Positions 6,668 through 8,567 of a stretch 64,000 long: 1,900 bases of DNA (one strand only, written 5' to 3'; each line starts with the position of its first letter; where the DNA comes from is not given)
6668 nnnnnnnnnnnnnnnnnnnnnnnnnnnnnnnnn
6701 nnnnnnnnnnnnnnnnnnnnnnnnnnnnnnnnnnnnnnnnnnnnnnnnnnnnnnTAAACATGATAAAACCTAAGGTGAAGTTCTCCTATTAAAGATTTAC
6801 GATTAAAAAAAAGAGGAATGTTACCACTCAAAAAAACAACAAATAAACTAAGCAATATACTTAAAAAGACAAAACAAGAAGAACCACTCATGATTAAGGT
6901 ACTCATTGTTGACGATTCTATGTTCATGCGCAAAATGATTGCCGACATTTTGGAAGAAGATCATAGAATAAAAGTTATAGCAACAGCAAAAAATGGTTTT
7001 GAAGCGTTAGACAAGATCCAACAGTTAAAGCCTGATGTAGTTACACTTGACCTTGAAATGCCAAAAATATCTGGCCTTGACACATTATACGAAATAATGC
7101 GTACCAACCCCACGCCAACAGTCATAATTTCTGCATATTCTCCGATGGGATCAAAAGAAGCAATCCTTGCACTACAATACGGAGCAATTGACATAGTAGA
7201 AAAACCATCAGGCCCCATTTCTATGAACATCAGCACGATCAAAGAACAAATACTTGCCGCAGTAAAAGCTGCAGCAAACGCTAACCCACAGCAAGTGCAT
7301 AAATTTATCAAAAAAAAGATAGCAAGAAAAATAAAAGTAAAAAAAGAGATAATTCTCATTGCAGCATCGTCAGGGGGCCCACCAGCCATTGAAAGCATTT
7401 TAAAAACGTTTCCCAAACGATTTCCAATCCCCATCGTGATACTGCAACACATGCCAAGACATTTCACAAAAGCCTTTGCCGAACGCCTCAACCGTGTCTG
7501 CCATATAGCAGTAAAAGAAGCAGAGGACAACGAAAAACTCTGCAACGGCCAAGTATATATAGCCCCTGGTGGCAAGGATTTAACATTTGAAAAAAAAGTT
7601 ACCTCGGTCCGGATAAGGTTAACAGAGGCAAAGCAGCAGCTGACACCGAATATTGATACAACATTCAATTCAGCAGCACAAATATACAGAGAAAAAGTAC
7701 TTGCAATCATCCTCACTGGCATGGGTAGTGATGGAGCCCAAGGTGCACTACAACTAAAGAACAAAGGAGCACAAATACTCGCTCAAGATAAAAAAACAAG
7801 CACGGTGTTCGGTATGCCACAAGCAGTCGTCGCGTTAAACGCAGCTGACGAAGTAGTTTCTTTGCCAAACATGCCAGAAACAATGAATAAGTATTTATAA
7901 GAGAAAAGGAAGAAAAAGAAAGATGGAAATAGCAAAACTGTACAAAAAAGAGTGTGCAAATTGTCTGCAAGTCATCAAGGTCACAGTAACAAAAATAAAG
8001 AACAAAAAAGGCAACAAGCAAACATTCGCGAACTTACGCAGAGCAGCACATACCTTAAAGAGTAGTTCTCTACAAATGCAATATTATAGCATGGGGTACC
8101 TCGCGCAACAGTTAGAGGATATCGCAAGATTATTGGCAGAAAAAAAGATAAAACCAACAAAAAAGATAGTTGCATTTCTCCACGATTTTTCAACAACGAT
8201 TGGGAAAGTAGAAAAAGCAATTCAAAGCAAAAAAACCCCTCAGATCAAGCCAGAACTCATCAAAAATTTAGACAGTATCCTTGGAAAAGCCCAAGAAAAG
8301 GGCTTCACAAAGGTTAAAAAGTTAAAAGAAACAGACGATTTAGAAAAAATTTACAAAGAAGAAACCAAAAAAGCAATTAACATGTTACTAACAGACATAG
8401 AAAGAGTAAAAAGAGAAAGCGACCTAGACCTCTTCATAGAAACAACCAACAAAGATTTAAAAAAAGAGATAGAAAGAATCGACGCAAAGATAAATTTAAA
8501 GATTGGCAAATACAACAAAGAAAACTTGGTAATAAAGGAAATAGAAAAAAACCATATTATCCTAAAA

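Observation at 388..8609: Incomplete chemotaxis-like signalling gene set: CheB, CheC, a stand-alone HPt protein, a Cache-HAMP sensor with no output domain, and KaiC-like ATPases, with no CheA/CheW/CheR or MCP signalling domain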

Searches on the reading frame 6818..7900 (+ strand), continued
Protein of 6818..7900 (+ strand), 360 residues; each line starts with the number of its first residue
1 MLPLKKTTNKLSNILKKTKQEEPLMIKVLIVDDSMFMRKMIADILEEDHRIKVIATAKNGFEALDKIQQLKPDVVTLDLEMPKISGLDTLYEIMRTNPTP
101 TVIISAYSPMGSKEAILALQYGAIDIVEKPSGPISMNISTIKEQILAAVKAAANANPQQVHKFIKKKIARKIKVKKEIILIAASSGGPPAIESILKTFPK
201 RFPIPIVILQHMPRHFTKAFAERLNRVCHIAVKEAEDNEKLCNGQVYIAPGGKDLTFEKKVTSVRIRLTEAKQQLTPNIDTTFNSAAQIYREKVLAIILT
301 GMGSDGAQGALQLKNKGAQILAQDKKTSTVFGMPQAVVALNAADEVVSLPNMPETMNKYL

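Call 74: search_solved_structures(query=window:6818-7900:+, max_evalue=1e-10, show_alignments=2)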
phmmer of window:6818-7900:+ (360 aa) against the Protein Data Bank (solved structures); distinct sequences matched with E-value up to 1e-10: 28.
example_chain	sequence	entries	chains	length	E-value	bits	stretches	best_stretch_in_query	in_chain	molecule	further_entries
6ymz_A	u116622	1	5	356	6.1e-71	242.4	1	25-355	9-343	Protein-glutamate methylesterase/protein-glutamine glutaminase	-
1a2o_A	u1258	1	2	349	6.6e-67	229.2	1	26-355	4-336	CHEB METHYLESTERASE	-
7esg_A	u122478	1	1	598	1.9e-56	194.8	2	177-351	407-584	Glutathione S-transferase,Protein-glutamate methylesterase/protein-glutamine glutaminase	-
3sft_A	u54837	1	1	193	5.6e-43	150.6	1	174-356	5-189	Chemotaxis response regulator protein-glutamate methylesterase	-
1chd_A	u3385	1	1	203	3.6e-38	134.8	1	176-355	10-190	CHEB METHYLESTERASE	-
3t8y_A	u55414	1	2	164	3e-30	108.7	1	23-159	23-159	Chemotaxis response regulator protein-glutamate methylesterase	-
4iga_A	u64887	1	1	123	3e-20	75.9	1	27-134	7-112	Chemotaxis protein CheY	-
1tmy_A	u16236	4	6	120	3.4e-20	75.7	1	27-134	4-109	CHEY PROTEIN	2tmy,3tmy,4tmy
1u0s_Y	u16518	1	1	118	3.8e-20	75.5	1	27-134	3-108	Chemotaxis protein cheY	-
4qyw_A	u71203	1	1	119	4.3e-19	72.1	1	27-134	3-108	Chemotaxis protein CheY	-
8q52_A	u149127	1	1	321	6e-19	71.6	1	27-131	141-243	Leucine-specific-binding protein,Chemotaxis protein CheY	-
6c40_B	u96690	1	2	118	1.7e-18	70.1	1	27-134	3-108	Chemotaxis protein CheY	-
9rhz_C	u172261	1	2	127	9.8e-18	67.6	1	27-134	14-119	Chemotaxis protein CheY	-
6er7_A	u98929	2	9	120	1.6e-16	63.7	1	25-130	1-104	120aa long hypothetical chemotaxis protein (CheY)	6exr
3kyj_B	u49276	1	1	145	9.6e-15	57.8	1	27-139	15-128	CheY6 protein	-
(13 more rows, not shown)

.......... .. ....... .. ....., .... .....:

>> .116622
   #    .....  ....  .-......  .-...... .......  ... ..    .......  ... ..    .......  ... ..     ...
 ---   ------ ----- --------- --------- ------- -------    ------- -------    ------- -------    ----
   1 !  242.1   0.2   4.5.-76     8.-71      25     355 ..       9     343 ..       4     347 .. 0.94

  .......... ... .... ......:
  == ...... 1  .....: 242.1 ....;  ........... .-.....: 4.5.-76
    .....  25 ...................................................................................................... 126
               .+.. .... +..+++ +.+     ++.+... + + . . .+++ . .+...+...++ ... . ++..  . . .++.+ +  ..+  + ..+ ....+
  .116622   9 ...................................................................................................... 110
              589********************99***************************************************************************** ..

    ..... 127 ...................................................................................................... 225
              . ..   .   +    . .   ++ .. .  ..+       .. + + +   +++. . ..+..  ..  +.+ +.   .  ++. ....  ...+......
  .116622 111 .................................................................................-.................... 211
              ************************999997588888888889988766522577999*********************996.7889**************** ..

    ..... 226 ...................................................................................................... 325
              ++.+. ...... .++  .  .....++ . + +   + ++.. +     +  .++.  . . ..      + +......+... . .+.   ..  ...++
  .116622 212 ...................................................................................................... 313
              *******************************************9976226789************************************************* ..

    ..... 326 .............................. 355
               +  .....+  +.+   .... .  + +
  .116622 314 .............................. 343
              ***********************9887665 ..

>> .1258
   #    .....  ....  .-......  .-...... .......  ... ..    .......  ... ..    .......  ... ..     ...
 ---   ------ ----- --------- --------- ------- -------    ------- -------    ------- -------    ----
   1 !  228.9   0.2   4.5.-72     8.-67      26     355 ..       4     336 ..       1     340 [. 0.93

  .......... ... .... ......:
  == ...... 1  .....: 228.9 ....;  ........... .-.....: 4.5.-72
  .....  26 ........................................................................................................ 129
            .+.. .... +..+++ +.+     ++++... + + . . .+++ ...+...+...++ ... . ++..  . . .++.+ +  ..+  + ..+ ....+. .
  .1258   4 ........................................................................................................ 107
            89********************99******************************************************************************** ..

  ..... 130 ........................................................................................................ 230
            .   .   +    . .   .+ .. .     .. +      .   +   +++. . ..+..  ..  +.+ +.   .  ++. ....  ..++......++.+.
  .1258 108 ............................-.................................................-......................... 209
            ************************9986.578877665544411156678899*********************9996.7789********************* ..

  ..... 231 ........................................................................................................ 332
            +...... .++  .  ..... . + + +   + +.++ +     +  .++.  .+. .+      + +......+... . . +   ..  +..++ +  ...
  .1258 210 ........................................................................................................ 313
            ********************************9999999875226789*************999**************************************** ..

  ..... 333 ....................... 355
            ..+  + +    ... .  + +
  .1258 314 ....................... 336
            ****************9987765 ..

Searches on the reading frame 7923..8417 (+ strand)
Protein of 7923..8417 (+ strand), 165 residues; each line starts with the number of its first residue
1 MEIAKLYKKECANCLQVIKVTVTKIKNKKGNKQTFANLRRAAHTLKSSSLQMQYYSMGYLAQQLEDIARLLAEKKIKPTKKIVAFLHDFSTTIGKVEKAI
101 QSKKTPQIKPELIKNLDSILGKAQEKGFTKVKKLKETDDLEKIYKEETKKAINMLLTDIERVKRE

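Call 34: search_protein_representatives(protein=window:7923-8417:+)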
Query: 165 residues. Proteins with E-value up to 0.001 (for the whole library): 371; up to 1e-10: 35; up to 1e-30: 2. The best 150 are listed.
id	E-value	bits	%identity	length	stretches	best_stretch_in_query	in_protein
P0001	9.2e-96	333.9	100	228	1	1-165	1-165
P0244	2.1e-31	125.3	20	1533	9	5-121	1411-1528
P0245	1.9e-22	96.3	23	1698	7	2-125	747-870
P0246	1.9e-20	89.8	24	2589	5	34-113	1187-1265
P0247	1.8e-18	83.4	31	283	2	2-151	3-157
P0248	2.0e-18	83.2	39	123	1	3-122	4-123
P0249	4.9e-18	82.0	23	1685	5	2-121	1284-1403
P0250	4.1e-17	79.0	29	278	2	3-157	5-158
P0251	7.0e-17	78.3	30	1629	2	3-125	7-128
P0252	1.5e-15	74.0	31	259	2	3-153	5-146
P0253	2.2e-15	73.4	26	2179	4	2-105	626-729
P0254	1.7e-14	70.5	36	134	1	3-124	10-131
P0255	3.7e-14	69.4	25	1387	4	2-90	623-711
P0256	5.0e-14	69.0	22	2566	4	3-130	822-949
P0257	5.0e-14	69.0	24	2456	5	27-140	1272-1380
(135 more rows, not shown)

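Call 52: find_related_loci(query=A2, collection=metagenome_contigs, flank=8000)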
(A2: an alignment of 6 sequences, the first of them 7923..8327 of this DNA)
Query A2 (135 aa) in metagenome_contigs; peptide patterns used: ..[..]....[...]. (x = any residue, [..] = any of these).
18 stretches matched a pattern; 1 encode a relative of the query (tblastn E <= 1e-3); 1 distinct loci.
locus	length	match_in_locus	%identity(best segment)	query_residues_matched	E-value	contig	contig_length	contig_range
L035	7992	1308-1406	52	36-68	3e-6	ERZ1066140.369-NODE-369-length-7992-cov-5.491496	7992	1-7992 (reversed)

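Call 54: find_encoding_contigs(protein=P0247, flank=10000, max_places=2)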
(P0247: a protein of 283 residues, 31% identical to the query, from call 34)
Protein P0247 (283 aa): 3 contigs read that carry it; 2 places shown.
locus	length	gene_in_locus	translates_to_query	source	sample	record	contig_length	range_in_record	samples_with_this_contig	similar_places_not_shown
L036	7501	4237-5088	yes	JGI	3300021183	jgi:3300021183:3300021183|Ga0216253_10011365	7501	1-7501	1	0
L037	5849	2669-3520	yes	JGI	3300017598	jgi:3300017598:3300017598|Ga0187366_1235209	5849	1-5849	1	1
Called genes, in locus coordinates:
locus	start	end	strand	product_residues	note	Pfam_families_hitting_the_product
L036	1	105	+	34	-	?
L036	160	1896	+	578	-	-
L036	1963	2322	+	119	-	PF00072:Response_reg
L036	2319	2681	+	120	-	PF00072:Response_reg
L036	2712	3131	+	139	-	PF00072:Response_reg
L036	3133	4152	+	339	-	PF00072:Response_reg, PF01339:CheB_methylest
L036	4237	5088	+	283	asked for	PF01627:Hpt (faint)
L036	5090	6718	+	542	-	PF01627:Hpt, PF02895:H-kinase_dim, PF02518:HATPase_c, PF01584:CheW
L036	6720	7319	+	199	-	PF13690:CheX (weak), PF04509:CheC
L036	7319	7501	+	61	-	?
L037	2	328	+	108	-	?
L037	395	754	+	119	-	PF00072:Response_reg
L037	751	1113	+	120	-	PF00072:Response_reg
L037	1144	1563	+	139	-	PF00072:Response_reg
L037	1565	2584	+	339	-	PF00072:Response_reg, PF01339:CheB_methylest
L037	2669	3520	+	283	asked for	PF01627:Hpt (faint)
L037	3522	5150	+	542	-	PF01627:Hpt, PF02895:H-kinase_dim, PF02518:HATPase_c, PF01584:CheW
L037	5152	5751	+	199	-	PF13690:CheX (weak), PF04509:CheC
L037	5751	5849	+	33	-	?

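Call 55: find_encoding_contigs(protein=P0248, flank=10000, max_places=2)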
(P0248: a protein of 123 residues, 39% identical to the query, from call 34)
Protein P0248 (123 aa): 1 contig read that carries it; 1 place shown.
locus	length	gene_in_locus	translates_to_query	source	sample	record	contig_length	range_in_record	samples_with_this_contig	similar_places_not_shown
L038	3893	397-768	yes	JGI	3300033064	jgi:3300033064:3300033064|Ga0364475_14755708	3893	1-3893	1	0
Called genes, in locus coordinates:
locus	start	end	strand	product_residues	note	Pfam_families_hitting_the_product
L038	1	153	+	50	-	?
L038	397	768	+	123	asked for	PF01627:Hpt (faint)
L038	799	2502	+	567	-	PF01627:Hpt, PF02895:H-kinase_dim, PF02518:HATPase_c, PF14501:HATPase_c_5 (faint), PF01584:CheW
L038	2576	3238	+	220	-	PF13690:CheX (faint), PF04509:CheC (faint)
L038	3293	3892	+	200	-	?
